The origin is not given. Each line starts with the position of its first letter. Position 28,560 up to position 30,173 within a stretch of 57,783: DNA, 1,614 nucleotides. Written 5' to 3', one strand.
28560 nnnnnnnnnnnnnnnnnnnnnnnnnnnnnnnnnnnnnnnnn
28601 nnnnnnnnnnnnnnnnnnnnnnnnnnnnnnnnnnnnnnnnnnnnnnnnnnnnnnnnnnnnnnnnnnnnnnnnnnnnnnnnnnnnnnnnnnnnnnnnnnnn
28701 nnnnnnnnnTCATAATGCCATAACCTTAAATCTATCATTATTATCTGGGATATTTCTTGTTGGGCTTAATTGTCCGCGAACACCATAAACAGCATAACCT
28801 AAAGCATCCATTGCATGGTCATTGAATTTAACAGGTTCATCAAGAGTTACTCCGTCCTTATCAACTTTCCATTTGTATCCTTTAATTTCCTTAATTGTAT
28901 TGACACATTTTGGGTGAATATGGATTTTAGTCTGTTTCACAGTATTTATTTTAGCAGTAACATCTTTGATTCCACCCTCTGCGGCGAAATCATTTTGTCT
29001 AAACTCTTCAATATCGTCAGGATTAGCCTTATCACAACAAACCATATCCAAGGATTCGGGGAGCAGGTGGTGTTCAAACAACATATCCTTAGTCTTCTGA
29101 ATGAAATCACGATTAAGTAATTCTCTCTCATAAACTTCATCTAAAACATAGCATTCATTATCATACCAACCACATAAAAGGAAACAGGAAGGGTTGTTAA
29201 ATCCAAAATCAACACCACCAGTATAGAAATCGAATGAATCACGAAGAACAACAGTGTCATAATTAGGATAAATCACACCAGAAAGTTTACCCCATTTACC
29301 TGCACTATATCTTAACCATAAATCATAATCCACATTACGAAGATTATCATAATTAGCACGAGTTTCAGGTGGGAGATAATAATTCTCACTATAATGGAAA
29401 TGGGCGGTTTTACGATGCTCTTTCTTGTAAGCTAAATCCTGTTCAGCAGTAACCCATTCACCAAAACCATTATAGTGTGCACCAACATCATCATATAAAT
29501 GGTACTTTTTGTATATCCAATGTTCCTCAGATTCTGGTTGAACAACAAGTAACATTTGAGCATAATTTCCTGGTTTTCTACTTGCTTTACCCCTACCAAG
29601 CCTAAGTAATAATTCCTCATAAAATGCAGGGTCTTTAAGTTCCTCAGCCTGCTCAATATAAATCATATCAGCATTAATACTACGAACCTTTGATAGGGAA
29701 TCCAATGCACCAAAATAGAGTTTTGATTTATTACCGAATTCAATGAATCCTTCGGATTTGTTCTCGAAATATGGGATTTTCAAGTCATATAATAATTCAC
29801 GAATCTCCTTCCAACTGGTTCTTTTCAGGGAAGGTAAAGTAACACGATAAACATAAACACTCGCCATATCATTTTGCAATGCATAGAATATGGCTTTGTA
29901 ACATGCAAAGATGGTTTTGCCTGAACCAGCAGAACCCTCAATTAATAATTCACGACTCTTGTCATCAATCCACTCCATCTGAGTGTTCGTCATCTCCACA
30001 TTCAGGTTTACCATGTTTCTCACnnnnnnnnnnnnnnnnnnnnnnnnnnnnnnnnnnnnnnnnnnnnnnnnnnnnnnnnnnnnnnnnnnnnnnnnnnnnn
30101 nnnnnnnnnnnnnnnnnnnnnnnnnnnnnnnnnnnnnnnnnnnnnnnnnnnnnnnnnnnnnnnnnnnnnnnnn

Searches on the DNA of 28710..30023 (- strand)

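Call 66: search_rna_families(sources=[L028, L033], threshold=gathering)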
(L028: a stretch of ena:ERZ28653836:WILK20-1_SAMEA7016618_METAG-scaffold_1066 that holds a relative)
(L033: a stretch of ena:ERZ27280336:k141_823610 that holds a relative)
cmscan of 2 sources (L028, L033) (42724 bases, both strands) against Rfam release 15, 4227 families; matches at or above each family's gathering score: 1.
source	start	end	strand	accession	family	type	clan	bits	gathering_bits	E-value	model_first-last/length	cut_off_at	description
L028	19127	19198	+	RF00005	tRNA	Gene; tRNA;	CL00001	56.6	29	9.9e-10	1-71/71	no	tRNA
